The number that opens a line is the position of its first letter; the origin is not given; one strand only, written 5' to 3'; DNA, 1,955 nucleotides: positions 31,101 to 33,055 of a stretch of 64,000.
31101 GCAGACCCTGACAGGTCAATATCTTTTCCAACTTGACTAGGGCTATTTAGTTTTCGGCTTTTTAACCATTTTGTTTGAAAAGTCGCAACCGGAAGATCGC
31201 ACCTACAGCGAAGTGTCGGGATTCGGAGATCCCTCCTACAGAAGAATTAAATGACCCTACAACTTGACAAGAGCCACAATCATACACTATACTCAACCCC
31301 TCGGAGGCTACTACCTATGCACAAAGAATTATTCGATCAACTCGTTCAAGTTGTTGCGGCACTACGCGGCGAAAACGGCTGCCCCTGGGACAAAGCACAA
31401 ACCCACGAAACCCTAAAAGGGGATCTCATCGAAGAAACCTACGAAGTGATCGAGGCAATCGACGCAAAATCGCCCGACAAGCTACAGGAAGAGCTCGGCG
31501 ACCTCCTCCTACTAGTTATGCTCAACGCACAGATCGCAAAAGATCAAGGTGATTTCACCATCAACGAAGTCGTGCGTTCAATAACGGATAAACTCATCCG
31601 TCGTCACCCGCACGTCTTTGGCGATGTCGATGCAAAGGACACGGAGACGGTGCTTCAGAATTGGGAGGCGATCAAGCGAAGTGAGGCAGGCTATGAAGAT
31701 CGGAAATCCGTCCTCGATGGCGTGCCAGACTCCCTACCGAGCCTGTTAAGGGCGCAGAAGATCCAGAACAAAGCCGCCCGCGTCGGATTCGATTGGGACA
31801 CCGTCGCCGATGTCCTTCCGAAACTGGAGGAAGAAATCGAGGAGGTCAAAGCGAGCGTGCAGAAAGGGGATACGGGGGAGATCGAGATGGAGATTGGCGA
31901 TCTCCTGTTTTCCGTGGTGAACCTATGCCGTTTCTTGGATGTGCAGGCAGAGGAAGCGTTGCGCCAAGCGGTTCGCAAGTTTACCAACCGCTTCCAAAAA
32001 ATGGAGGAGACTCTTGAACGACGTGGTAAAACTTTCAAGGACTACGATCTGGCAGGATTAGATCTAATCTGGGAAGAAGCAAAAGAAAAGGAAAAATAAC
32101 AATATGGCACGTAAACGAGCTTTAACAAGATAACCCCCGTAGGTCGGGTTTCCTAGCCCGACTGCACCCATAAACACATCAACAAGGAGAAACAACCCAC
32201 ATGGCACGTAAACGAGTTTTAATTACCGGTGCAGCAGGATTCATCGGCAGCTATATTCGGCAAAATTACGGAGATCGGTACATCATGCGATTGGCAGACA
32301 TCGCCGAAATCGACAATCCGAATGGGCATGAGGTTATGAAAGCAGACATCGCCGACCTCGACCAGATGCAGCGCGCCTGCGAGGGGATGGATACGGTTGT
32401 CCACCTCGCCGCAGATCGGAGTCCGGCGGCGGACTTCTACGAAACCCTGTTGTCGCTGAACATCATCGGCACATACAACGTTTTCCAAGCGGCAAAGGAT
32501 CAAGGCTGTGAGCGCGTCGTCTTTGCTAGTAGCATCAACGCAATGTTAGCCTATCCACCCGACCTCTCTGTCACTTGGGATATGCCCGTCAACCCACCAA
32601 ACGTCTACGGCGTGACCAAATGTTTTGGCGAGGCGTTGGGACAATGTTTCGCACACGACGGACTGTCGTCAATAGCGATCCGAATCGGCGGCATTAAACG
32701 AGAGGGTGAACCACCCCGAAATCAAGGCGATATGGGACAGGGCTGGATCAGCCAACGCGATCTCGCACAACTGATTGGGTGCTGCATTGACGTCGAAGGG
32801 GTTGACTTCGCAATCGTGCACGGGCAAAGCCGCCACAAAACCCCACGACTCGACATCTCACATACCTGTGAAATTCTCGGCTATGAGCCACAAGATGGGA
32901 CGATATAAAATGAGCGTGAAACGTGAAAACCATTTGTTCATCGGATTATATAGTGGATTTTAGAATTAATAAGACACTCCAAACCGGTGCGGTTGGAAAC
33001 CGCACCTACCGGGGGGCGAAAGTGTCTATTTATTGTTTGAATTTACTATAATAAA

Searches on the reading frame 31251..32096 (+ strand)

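Call 66: search_protein_families(library=pfam, proteins=[window:31251-32096:+], max_evalue=0.00001)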
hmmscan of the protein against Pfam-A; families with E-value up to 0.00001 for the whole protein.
window:31251-32096:+ (282 aa): 2 families
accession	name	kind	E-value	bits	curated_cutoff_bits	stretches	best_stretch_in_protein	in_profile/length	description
PF03819.22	MazG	-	2.8e-41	140.1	22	2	50-123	1-74/74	MazG nucleotide pyrophosphohydrolase domain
PF01503.22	PRA-PH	-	1.5e-08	35.4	21.3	0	181-239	21-81/86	Phosphoribosyl-ATP pyrophosphohydrolase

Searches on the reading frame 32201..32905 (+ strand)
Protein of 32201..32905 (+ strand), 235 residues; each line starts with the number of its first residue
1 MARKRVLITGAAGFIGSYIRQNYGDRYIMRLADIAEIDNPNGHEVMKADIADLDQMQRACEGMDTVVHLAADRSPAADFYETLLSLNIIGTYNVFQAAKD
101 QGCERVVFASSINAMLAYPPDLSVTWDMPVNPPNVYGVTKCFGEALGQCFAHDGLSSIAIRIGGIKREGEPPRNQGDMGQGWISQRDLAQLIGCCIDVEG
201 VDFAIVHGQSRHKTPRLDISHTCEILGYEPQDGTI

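Call 66: search_protein_families(library=pfam, proteins=[window:32201-32905:+], max_evalue=0.00001)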
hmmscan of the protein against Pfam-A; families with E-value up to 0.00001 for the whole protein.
window:32201-32905:+ (235 aa): 6 families
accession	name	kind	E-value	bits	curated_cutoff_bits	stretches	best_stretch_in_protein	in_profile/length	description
PF01370.27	Epimerase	-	3.2e-20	73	20.9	1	6-161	1-168/240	NAD dependent epimerase/dehydratase family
PF01073.25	3Beta_HSD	-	5.6e-15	55.5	22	1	7-117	1-122/280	3-beta hydroxysteroid dehydrogenase/isomerase family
PF16363.11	GDP_Man_Dehyd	-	5.2e-13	49.6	27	1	7-150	1-167/332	GDP-mannose 4,6 dehydratase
PF02719.21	Polysacc_synt_2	-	3.5e-11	43.3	20.2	1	7-152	2-154/293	Polysaccharide biosynthesis protein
PF07993.18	NAD_binding_4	-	8.9e-11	41.9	20.1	1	54-196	80-230/258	Male sterility protein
PF13460.12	NAD_binding_10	-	1.6e-08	35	27.2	1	30-170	27-151/184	NAD(P)H-binding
